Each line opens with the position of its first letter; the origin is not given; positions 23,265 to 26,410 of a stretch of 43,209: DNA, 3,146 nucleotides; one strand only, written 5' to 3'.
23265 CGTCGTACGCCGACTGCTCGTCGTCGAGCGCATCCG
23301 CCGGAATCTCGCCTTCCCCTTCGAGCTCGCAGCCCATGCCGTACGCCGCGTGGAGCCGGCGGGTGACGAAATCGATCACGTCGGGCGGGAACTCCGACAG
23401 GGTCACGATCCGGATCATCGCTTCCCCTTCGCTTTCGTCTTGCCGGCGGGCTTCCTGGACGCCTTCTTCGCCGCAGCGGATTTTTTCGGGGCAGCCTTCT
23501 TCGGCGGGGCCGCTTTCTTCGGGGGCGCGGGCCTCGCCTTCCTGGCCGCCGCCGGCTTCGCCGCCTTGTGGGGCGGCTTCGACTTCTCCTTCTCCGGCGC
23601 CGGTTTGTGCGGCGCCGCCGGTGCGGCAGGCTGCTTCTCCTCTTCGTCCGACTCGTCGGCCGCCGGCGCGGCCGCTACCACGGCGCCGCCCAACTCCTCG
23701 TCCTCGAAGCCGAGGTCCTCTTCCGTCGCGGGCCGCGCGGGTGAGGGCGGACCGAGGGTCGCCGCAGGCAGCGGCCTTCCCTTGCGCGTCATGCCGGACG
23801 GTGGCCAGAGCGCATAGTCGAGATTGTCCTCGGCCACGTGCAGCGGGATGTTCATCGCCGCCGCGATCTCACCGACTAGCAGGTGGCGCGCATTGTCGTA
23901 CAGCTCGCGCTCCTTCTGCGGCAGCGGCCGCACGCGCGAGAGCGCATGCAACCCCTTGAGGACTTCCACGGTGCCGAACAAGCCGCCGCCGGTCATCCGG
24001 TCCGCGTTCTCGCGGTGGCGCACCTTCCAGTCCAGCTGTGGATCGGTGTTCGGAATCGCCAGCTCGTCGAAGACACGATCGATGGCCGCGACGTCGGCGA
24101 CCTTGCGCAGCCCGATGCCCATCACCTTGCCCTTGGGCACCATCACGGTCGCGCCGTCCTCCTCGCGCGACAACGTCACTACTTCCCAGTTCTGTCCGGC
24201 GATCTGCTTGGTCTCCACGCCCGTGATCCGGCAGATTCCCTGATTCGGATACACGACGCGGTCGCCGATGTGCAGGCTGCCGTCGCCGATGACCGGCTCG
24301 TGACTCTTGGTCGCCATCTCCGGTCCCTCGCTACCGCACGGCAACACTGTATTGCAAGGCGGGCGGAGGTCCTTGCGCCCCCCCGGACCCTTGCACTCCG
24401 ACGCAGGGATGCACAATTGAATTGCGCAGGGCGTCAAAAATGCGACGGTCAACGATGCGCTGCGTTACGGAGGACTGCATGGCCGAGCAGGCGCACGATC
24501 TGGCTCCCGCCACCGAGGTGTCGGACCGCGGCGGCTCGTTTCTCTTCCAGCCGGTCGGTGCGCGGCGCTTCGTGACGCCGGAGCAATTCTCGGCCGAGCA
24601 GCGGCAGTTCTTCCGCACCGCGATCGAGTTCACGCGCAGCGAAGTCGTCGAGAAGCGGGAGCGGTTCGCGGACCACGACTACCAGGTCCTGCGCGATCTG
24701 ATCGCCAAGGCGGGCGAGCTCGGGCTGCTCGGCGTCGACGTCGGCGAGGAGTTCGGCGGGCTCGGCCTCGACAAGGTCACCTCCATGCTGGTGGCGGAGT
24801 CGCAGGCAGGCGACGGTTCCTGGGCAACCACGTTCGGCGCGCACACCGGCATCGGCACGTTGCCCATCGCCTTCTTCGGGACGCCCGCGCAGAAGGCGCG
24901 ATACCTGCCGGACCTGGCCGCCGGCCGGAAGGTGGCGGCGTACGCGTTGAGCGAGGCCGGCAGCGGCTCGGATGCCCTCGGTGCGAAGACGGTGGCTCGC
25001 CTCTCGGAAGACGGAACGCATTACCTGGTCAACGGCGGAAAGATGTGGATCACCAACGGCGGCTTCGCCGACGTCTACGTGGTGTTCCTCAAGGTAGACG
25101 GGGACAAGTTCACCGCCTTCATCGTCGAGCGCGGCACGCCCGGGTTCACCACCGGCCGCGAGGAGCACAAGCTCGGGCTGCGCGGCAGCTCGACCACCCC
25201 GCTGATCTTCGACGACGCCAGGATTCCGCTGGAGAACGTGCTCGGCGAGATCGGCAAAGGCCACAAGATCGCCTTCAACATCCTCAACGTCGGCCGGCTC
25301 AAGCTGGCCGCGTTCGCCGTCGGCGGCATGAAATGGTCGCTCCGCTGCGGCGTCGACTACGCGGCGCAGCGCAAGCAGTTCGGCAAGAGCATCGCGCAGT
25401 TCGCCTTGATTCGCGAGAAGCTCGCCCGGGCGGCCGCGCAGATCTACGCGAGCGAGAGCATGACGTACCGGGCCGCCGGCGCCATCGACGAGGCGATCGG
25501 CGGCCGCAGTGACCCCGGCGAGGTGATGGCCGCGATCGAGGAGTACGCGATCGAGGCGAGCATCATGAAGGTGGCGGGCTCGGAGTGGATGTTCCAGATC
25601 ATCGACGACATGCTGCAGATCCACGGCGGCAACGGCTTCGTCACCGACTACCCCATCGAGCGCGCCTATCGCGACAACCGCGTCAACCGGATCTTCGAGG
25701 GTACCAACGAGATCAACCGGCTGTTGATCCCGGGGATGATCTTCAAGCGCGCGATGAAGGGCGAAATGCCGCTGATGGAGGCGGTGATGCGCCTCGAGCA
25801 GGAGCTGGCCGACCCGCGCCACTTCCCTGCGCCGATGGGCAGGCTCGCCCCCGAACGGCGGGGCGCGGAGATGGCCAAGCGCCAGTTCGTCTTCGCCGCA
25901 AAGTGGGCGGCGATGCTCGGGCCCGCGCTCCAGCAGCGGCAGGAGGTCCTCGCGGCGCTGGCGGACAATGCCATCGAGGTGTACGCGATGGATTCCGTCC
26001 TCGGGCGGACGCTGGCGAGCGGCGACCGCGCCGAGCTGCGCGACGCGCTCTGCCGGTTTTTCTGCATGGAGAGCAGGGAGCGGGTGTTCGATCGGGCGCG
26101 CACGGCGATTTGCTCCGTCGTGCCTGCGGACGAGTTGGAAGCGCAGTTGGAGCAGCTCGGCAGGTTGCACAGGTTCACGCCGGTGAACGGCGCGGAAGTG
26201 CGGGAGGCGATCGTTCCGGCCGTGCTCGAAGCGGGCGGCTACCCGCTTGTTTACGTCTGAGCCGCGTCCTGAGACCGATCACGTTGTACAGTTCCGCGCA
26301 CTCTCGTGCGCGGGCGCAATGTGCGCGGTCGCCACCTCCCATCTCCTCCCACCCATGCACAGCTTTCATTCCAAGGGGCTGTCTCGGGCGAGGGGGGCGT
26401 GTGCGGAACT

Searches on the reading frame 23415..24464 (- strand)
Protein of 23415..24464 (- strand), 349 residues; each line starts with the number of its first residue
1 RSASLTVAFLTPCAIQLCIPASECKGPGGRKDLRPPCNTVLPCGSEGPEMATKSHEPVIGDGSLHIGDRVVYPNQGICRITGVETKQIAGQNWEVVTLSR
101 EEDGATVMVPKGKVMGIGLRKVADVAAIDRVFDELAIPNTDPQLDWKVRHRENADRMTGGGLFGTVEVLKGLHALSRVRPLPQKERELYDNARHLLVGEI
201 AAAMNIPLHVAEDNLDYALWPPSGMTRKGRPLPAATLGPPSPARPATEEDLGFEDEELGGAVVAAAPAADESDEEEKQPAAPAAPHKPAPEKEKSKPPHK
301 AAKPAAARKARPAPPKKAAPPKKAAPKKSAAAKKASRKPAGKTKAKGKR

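Call 35: search_protein_families(library=pfam, proteins=[window:23415-24464:-])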
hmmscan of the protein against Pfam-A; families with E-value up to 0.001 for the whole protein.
window:23415-24464:- (349 aa): 2 families
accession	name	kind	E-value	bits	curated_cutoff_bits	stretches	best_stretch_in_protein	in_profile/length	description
PF21095.3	CarD_C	-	1.1e-15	57.8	23.1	1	131-216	2-87/87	CarD, C-terminal domain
PF02559.22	CarD_TRCF_RID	-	3.6e-11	43.4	23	1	64-119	1-53/57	CarD-like/TRCF RID domain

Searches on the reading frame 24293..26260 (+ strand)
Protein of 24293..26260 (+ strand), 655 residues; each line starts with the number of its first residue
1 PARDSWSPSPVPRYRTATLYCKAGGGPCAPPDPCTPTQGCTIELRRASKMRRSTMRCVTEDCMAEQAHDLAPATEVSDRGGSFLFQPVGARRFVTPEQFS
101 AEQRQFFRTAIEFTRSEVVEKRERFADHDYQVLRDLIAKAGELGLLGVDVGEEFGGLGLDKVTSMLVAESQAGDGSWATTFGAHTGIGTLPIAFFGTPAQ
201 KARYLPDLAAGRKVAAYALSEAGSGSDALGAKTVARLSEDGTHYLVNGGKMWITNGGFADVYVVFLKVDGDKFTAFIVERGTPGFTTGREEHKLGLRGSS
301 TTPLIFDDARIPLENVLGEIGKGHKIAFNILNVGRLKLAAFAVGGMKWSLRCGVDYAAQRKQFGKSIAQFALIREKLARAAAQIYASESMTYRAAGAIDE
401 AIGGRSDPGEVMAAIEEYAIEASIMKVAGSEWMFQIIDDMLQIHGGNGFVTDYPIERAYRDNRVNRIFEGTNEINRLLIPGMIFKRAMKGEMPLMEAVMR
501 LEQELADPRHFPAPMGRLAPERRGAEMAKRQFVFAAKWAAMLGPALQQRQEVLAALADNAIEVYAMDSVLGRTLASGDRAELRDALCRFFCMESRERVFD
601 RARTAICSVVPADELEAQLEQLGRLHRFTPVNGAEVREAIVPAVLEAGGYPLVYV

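Call 35: search_protein_families(library=pfam, proteins=[window:24293-26260:+])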
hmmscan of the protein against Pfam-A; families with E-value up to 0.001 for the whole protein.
window:24293-26260:+ (655 aa): 7 families
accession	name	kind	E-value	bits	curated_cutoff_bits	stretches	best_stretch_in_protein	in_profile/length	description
PF00441.29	Acyl-CoA_dh_1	-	1.6e-38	132.7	22.4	1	321-479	1-145/150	Acyl-CoA dehydrogenase, C-terminal domain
PF02771.21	Acyl-CoA_dh_N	-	4.6e-27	95.1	22.9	1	100-211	1-112/113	Acyl-CoA dehydrogenase, N-terminal domain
PF02770.24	Acyl-CoA_dh_M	-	2.9e-22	79.1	33.3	1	216-308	1-96/97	Acyl-CoA dehydrogenase, middle domain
PF21263.2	Acyl-CoA-dh_C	-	6.6e-14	52.5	27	1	529-622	3-94/96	Acyl-CoA dehydrogenase, C-terminal domain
PF08028.16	Acyl-CoA_dh_2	-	1.1e-13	52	22.7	1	338-472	3-133/134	Acyl-CoA dehydrogenase, C-terminal domain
PF21343.2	ACAD9-ACADV_C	-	3.4e-08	34.2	27.8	1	547-599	33-89/120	ACAD9/ACADV, C-terminal domain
PF22924.1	ACOX_C_alpha1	-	9.8e-07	29.2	27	1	334-474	7-159/169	Acyl-CoA oxidase, C-alpha1 domain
